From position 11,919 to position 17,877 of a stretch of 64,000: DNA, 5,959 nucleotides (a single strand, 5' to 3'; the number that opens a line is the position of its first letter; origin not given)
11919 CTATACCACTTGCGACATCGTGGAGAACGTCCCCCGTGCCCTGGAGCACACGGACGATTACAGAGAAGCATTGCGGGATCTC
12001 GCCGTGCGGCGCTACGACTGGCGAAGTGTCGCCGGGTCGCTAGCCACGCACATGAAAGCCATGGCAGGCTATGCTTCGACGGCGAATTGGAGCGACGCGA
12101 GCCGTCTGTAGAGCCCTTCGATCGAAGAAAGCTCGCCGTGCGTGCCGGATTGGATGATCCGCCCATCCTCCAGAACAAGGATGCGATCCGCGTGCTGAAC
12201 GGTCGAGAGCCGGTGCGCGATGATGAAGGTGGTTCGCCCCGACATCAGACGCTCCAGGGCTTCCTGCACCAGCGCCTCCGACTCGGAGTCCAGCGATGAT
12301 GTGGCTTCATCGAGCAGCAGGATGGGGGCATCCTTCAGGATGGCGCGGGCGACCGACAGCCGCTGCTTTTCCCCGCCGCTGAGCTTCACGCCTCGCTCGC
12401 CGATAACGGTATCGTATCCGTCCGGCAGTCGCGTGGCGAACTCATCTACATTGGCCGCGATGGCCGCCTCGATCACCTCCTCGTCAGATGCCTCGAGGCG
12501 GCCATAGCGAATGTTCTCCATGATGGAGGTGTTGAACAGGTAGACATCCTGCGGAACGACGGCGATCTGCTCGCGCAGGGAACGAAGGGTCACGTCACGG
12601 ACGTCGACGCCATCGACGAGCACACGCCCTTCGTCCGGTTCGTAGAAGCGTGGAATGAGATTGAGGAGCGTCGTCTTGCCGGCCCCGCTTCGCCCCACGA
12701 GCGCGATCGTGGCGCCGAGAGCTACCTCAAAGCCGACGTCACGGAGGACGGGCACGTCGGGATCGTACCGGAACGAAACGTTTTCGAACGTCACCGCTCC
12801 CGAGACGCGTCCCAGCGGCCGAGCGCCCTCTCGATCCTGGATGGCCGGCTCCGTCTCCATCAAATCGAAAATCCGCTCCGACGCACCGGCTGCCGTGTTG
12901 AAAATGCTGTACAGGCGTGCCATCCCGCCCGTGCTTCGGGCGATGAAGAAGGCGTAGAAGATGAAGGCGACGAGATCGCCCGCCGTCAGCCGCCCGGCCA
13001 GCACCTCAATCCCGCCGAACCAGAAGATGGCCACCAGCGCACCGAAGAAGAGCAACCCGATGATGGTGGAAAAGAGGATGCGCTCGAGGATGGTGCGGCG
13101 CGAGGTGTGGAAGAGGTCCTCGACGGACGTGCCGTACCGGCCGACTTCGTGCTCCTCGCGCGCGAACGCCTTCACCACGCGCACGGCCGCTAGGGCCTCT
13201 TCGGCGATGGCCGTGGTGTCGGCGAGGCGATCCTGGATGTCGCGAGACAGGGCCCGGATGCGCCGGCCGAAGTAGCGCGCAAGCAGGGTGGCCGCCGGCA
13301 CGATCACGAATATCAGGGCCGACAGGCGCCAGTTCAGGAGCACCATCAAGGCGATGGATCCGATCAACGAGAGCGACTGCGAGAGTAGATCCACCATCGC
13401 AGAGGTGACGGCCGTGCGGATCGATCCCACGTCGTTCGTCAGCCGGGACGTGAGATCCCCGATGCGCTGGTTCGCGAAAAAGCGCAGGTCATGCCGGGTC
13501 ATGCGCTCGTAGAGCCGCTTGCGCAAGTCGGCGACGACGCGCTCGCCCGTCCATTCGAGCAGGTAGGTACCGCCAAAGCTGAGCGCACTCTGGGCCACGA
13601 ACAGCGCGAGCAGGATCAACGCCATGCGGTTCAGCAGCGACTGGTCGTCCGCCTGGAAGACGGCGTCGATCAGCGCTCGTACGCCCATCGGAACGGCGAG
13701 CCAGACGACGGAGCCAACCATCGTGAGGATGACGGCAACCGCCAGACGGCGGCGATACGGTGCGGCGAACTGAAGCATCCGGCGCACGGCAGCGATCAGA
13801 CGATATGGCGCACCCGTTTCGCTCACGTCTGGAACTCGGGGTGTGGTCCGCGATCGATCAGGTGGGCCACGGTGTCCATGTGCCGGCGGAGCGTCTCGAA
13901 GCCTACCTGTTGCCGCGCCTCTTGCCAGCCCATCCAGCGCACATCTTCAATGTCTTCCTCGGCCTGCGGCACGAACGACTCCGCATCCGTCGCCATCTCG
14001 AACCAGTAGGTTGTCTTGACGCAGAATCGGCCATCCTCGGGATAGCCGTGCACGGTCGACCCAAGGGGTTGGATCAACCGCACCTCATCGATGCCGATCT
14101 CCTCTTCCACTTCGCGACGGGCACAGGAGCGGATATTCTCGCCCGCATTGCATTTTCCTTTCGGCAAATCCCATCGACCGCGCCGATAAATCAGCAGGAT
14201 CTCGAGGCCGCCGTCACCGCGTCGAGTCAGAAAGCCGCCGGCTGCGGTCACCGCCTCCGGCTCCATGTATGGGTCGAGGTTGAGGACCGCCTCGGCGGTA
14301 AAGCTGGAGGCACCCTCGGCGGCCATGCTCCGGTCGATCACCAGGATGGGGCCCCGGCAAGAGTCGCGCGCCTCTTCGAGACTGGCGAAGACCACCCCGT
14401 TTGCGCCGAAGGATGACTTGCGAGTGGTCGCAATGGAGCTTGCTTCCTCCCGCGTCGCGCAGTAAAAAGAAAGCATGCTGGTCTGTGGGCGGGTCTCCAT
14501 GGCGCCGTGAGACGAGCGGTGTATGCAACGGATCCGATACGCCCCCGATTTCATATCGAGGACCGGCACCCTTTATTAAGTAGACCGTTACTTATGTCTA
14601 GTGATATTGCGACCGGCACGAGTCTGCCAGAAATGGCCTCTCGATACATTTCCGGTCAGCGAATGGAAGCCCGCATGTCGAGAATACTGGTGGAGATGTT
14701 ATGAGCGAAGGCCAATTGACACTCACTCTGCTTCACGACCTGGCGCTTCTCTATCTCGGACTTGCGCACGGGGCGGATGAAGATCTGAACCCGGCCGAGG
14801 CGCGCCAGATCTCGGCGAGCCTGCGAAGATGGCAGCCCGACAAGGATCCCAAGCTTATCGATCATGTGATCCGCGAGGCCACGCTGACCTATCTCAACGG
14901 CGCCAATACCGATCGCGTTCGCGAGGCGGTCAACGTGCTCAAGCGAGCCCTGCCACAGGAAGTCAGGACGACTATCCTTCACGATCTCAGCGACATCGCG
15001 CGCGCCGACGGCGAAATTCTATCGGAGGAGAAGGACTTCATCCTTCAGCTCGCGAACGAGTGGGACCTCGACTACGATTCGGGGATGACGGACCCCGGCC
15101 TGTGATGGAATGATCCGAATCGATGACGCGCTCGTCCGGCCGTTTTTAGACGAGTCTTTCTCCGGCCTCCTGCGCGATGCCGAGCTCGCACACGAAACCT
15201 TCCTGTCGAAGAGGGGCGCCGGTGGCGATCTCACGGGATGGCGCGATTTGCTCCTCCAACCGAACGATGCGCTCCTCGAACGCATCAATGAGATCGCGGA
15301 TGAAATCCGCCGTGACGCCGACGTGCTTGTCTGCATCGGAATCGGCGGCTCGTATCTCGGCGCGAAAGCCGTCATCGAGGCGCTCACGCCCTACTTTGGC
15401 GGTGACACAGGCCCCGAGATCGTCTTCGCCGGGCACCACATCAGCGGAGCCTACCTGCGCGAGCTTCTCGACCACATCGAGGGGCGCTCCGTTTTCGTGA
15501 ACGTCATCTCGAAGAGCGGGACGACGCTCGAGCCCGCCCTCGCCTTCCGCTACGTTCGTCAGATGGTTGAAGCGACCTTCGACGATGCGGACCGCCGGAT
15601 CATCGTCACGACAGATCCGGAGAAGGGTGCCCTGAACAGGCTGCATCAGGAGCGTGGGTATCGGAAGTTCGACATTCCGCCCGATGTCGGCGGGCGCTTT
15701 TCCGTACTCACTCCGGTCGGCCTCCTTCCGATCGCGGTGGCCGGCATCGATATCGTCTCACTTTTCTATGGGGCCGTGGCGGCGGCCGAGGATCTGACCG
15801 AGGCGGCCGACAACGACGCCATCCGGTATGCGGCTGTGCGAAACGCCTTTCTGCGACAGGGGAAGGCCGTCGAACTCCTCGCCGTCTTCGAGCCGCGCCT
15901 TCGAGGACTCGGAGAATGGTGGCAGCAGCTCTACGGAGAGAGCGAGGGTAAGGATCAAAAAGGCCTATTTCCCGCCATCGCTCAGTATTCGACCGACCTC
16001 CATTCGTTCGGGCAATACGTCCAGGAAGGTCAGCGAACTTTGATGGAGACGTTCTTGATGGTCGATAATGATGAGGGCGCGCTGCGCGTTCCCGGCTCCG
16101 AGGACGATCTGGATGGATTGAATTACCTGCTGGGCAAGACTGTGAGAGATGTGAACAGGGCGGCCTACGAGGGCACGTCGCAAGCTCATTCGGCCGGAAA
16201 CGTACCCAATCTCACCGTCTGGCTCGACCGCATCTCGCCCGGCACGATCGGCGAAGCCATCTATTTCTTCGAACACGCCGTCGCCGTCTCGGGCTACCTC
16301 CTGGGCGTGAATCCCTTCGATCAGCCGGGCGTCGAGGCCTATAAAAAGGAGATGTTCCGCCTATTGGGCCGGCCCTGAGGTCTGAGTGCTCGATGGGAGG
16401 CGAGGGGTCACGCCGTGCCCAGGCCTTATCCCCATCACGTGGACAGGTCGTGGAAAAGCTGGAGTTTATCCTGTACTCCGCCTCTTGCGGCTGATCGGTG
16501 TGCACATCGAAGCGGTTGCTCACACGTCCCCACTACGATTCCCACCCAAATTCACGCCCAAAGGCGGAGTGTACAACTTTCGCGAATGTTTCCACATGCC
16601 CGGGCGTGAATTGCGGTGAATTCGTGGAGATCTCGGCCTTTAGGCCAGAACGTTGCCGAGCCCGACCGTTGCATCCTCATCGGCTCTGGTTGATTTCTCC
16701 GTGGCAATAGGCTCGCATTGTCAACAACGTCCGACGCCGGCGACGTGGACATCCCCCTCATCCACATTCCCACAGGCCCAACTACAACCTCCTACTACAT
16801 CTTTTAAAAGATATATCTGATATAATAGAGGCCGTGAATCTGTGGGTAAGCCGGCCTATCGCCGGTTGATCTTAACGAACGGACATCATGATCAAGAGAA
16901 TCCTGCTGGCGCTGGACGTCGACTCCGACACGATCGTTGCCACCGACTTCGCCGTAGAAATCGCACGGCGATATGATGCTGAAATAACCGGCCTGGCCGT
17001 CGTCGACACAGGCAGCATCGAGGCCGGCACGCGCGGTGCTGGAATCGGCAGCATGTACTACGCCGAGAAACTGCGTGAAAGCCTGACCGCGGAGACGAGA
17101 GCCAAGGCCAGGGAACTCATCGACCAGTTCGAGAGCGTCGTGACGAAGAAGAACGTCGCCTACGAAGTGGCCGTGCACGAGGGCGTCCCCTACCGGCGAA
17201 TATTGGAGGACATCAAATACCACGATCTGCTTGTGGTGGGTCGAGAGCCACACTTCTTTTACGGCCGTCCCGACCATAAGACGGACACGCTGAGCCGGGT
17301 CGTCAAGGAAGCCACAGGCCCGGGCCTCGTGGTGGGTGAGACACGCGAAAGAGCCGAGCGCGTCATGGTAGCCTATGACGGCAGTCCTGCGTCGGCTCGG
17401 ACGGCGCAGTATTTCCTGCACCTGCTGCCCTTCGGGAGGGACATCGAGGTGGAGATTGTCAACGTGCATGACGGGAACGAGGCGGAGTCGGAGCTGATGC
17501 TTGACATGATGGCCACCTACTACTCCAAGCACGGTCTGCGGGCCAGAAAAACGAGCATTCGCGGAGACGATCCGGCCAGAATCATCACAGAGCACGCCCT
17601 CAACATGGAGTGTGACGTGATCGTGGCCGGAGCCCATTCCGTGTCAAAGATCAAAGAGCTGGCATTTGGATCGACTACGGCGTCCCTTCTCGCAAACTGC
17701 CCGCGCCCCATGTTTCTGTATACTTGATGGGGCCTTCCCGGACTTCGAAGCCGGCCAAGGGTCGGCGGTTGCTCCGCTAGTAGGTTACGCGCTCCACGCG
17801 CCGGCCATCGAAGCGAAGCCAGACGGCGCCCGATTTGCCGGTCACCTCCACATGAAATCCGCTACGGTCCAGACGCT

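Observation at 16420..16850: Complete oriC-type unwinding element in the pgi-usp gap, 35-37 kb from dnaA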

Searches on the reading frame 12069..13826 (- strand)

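Call 7: search_protein_families(library=pfam, proteins=[window:12069-13826:-])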
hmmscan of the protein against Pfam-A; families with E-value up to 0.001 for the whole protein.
window:12069-13826:- (585 aa): 4 families
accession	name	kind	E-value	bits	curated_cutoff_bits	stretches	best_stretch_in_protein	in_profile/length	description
PF00664.28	ABC_membrane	-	4.2e-59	200.9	28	1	29-293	2-268/274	ABC transporter transmembrane region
PF00005.33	ABC_tran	-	1.7e-33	116.6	25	1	361-510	1-137/137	ABC transporter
PF02463.25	SMC_N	-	5.4e-07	29.7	40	1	447-550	135-209/220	RecF/RecN/SMC N terminal domain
PF13401.12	AAA_22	-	0.00085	20.1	27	0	374-422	8-55/130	AAA domain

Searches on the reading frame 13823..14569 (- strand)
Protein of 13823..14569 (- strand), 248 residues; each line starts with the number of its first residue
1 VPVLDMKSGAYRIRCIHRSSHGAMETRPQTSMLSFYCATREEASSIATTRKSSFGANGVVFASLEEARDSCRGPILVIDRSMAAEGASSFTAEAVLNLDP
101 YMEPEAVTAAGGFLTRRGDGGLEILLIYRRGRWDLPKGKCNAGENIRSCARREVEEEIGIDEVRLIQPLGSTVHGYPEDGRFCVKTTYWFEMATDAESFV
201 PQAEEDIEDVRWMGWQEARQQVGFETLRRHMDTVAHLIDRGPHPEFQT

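Call 7: search_protein_families(library=pfam, proteins=[window:13823-14569:-])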
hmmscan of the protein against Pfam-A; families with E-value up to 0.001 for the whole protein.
window:13823-14569:- (248 aa): 1 family
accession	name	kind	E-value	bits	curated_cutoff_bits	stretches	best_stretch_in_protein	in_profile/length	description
PF00293.34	NUDIX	-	2.4e-21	76.6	21.1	1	109-220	5-119/134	NUDIX domain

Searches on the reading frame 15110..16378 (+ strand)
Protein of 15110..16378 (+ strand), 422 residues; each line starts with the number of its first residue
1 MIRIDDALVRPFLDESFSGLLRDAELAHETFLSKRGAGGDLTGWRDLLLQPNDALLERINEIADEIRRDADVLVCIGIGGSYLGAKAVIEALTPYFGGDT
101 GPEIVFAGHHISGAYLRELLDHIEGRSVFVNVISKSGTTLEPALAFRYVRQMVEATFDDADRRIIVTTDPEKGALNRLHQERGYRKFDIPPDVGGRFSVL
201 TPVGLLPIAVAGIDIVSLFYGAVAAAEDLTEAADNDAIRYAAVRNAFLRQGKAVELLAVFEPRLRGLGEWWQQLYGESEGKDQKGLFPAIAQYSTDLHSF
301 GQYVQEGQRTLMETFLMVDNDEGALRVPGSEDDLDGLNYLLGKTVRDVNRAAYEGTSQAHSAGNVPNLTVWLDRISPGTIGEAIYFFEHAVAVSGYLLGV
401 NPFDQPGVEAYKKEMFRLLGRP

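Call 7: search_protein_families(library=pfam, proteins=[window:15110-16378:+])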
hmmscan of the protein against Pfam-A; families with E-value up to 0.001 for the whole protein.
window:15110-16378:+ (422 aa): 1 family
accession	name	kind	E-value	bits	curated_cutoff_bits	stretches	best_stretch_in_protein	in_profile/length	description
PF00342.24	PGI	-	8.5e-26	91.1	22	2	73-311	99-337/486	Phosphoglucose isomerase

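Call 30: find_related_loci(query=window:15110-16378:+, collection=genome_contigs, flank=2500)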
Query window:15110-16378:+ (422 aa) in genome_contigs; peptide patterns used: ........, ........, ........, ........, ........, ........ (x = any residue, [..] = any of these).
343 stretches matched a pattern; 129 encode a relative of the query (tblastn E <= 1e-3); the best 80 are kept; 80 distinct loci.
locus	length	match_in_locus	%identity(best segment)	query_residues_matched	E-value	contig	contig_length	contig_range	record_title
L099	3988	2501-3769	69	1-422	0e+0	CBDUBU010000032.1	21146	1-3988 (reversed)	MAG TPA_asm: uncultured Rhodothermaceae bacterium isolate ERR2431955_concoct_63 genome assembly, contig: ERZ23878311.124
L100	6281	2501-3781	70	1-422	0e+0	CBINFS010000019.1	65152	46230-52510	MAG TPA_asm: uncultured bacterium isolate SRR16817064_binner12_Refined_7 genome assembly, contig: ERZ27394172.130, whole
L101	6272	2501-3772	70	1-422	0e+0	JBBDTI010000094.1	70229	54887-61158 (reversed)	MAG: Rhodothermales bacterium isolate LejiaC_62_68 Lejia_C_926_length_70229_cov_42, whole genome shotgun sequence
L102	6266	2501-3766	69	1-422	0e+0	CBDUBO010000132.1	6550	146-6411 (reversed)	MAG TPA_asm: uncultured Rhodothermales bacterium isolate ERR2431955_binner23_Refined_32 genome assembly, contig: ERZ2387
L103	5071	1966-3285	68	1-422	0e+0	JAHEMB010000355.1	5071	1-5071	MAG: Rhodothermaceae bacterium isolate Ww644 NODE_70933_length_5071_cov_2.541010, whole genome shotgun sequence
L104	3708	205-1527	68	1-422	0e+0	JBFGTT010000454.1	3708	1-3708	MAG: Rhodothermales bacterium isolate Mix_sand05.2021.03.G.12 k141_1473217_length_3708_cov_48.0000, whole genome shotgun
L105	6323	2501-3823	65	1-422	0e+0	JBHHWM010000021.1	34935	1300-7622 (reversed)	MAG: Rhodothermales bacterium isolate S.2_sp2_bin.19 NODE_132_length_34935_cov_13.084088, whole genome shotgun sequence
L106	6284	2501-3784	67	1-421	0e+0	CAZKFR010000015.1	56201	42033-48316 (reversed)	MAG TPA_asm: uncultured Rhodothermaceae bacterium isolate SRP162660_co1_314 genome assembly, contig: NODE_72_length_5620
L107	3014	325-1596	65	1-421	0e+0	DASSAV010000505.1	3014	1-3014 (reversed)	MAG TPA_asm: Rhodothermales bacterium isolate SMAG_U876 k141_1305752, whole genome shotgun sequence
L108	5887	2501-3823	65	1-422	0e+0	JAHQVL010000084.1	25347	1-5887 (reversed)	MAG: Rhodothermaceae bacterium isolate MAG.022 Bin022-P12568, whole genome shotgun sequence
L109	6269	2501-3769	68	1-422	0e+0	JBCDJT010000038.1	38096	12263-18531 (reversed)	MAG: Bacteroidota bacterium isolate P01_H01_bin.41 k141_3512350_length_38096_cov_19.6832, whole genome shotgun sequence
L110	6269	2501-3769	65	1-422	0e+0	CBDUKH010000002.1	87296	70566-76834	MAG TPA_asm: uncultured Rhodothermales bacterium isolate SRR22808126_binner12_Refined_119 genome assembly, contig: ERZ25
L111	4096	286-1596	65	1-422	0e+0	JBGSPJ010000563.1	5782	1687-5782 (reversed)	MAG: Rhodothermales bacterium isolate JTS-AC300 k141_1925135, whole genome shotgun sequence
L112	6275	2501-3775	65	1-422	0e+0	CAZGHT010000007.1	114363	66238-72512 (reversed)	MAG TPA_asm: uncultured Rhodothermaceae bacterium isolate SRP128890_co1_174 genome assembly, contig: NODE_232_length_114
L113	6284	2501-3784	66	1-422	0e+0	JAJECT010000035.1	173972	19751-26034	MAG: Rhodothermales bacterium isolate jk18xAbins.31 k141_673225, whole genome shotgun sequence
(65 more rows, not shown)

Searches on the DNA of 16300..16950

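Call 69: search_rna_families(source=window, start=16300, end=16950, threshold=evalue, max_evalue=1)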
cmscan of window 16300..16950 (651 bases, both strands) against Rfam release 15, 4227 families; matches with E-value up to 1: 0.
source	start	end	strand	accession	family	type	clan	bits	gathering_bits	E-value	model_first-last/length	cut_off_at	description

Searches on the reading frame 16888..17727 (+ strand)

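Call 7: search_protein_families(library=pfam, proteins=[window:16888-17727:+])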
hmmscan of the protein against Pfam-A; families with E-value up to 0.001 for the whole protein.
window:16888-17727:+ (279 aa): 1 family
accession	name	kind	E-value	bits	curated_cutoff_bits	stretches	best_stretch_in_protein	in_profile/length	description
PF00582.32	Usp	-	1.9e-25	90.5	24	2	157-276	3-138/141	Universal stress protein family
